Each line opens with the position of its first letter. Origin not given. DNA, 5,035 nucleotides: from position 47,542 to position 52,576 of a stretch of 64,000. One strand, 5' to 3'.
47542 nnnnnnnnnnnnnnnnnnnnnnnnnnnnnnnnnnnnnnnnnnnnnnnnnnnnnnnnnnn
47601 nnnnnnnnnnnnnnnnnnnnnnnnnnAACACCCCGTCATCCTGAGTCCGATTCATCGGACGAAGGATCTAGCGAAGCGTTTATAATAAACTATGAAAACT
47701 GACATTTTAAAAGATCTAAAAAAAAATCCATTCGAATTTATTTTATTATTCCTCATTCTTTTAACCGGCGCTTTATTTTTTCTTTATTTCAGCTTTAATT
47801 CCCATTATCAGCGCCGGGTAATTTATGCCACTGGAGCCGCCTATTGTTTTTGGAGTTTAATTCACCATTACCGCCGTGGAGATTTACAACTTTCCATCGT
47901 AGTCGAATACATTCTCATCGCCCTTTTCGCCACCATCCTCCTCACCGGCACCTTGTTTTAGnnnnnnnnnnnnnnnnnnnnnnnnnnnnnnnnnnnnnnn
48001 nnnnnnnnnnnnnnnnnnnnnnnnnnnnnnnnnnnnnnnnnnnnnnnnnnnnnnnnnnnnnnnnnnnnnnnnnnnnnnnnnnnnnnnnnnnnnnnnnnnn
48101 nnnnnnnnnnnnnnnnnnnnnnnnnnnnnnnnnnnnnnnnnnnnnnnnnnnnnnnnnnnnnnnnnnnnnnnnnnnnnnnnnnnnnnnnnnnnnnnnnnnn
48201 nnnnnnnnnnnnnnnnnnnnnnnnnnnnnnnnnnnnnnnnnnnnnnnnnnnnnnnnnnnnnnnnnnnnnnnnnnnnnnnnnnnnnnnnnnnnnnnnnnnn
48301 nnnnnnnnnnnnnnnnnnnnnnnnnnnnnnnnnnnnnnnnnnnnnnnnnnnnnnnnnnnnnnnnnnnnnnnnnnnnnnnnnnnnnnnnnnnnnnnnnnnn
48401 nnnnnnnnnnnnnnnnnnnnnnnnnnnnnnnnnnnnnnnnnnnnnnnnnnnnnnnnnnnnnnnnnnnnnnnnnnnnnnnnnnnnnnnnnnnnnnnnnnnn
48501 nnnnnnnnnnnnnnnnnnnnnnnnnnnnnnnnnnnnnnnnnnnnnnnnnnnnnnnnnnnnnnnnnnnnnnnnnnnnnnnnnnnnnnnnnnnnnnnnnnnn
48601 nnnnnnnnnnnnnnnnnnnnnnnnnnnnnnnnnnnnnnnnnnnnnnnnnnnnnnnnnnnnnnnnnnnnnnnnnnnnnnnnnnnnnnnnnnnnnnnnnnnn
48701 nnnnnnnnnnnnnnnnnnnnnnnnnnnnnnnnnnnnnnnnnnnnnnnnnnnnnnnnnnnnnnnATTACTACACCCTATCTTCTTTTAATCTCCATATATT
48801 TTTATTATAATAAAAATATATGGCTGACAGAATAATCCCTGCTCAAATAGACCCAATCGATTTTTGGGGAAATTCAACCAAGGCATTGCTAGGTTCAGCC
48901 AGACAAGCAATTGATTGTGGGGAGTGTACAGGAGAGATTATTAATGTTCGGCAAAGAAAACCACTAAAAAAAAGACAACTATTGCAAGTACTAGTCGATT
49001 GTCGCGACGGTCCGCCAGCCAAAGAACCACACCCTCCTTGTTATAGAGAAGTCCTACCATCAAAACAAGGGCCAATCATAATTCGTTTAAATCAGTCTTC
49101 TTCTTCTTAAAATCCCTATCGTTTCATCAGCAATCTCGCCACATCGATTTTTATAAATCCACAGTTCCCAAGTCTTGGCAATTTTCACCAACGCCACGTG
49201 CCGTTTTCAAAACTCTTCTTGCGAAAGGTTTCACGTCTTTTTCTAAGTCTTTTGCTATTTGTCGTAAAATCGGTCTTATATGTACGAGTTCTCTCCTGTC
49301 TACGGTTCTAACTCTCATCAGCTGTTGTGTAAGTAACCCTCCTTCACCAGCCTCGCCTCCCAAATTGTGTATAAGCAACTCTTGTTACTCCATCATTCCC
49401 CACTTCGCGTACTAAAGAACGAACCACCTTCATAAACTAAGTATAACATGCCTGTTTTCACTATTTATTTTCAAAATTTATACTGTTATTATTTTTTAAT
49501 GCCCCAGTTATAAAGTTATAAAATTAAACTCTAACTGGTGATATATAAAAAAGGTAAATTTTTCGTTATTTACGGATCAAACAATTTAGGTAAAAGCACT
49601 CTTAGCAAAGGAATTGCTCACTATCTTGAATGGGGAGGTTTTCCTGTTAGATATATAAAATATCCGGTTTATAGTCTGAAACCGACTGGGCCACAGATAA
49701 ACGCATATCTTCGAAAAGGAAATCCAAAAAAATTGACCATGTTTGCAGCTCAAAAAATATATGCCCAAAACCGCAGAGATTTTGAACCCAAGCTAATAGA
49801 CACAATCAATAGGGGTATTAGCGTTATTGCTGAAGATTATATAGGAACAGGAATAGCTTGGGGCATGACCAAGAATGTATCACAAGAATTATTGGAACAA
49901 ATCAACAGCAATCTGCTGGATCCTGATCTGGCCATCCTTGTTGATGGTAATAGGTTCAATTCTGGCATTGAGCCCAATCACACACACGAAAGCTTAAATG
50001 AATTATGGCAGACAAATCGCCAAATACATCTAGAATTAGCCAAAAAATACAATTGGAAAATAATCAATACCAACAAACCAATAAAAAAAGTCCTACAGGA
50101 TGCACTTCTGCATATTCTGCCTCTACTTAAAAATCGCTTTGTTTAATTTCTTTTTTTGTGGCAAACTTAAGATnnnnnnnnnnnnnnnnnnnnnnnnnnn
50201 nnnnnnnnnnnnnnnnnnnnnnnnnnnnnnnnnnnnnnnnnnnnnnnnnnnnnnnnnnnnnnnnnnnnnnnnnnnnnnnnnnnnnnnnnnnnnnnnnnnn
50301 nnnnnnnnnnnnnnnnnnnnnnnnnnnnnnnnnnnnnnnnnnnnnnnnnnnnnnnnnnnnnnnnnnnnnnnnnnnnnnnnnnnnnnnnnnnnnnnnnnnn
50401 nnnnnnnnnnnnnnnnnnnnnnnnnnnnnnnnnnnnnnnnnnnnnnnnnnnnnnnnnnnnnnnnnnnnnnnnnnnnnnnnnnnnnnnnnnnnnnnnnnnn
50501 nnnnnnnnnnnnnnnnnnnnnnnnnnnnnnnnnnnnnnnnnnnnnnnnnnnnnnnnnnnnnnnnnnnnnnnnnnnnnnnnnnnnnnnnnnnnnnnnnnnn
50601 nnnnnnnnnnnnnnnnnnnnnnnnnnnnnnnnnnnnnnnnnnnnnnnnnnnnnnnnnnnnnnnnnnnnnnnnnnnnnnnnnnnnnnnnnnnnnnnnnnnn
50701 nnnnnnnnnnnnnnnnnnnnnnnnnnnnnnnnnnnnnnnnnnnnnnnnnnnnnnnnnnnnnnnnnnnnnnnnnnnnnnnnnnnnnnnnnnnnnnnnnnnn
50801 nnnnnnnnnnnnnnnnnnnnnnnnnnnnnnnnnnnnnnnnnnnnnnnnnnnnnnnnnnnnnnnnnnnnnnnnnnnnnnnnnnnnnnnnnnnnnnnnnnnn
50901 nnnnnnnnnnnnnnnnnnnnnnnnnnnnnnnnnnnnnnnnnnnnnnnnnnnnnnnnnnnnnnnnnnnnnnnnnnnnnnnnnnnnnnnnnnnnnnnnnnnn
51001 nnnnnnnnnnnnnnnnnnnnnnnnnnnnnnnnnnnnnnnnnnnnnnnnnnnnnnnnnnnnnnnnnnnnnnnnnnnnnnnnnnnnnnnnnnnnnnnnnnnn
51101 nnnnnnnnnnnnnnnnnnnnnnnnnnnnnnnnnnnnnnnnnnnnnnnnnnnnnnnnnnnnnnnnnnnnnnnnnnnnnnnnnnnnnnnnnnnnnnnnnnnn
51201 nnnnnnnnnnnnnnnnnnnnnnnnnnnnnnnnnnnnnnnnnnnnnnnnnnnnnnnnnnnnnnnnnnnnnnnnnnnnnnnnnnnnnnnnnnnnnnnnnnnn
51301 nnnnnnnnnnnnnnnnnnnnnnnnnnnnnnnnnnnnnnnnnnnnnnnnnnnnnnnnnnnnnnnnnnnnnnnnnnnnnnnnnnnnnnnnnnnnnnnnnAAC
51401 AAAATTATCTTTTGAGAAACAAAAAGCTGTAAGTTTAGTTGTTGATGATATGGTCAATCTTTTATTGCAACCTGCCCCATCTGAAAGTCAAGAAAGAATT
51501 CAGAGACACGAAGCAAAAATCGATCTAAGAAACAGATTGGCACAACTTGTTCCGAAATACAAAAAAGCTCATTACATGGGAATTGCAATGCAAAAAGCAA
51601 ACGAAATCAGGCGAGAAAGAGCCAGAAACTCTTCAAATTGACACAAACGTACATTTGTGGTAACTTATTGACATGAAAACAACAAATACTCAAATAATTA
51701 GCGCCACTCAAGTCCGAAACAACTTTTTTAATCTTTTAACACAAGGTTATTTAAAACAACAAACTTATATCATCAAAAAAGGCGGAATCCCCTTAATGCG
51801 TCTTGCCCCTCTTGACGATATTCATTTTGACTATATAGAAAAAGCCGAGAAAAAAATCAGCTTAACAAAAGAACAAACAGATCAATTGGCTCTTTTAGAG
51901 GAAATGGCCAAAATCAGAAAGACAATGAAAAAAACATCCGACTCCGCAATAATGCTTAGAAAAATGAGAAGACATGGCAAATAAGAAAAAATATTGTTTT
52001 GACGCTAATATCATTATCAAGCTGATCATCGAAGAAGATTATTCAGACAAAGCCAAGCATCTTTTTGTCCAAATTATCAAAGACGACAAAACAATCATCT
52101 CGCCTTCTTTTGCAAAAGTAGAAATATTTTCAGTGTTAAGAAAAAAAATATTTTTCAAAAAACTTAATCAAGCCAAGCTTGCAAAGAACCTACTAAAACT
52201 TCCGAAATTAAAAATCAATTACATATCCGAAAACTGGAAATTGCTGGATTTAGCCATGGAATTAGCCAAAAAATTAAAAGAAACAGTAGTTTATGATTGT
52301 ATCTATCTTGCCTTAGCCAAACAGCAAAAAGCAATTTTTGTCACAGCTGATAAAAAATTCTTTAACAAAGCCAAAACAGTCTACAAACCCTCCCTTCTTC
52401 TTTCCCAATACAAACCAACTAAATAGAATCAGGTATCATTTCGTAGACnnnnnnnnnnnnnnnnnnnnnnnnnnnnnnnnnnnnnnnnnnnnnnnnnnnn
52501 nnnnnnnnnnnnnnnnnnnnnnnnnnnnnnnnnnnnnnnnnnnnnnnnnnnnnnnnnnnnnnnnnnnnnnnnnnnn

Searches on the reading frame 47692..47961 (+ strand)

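Call 41: search_protein_families(library=pfam, proteins=[window:47692-47961:+], max_evalue=0.01)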
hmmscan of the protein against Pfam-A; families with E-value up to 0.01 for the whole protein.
window:47692-47961:+ (89 aa): 2 families
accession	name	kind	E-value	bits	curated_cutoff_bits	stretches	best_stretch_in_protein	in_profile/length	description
PF19845.4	DUF6320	-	0.0017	18.7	29.9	1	13-82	14-84/186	Family of unknown function (DUF6320)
PF20214.3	DUF6574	-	0.0093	15.7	27.1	1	12-85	120-193/265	Family of unknown function (DUF6574)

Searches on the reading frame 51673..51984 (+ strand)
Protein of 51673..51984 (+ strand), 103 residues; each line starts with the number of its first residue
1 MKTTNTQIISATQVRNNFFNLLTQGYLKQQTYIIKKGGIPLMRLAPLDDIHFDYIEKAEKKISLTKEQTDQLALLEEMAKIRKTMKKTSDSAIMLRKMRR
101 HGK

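Call 41: search_protein_families(library=pfam, proteins=[window:51673-51984:+], max_evalue=0.01)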
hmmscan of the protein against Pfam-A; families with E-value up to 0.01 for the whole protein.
window:51673-51984:+ (103 aa): 1 family
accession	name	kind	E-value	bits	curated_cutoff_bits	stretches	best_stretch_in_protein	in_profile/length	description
PF18196.7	Cdh1_DBD_1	-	0.0021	18.8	26.4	1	12-91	4-85/120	Chromodomain helicase DNA-binding domain 1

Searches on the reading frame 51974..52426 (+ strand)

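Call 41: search_protein_families(library=pfam, proteins=[window:51974-52426:+], max_evalue=0.01)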
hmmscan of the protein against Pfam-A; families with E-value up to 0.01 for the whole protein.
window:51974-52426:+ (150 aa): 5 families
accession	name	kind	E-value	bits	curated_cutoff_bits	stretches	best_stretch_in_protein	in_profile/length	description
PF01850.27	PIN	-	8.9e-14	52.6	23.6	1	7-133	1-118/120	PIN domain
PF10130.15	PIN_2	-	4.5e-05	24.1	22.4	1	10-131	3-117/133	PIN domain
PF16289.11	PIN_12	-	0.0021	18.9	32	0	8-103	2-99/172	PIN domain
PF04465.17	DUF499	-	0.0021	16.4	23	1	20-112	154-241/1024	Protein of unknown function (DUF499)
PF13470.12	PIN_3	-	0.0027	19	27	1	6-126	1-113/115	PIN domain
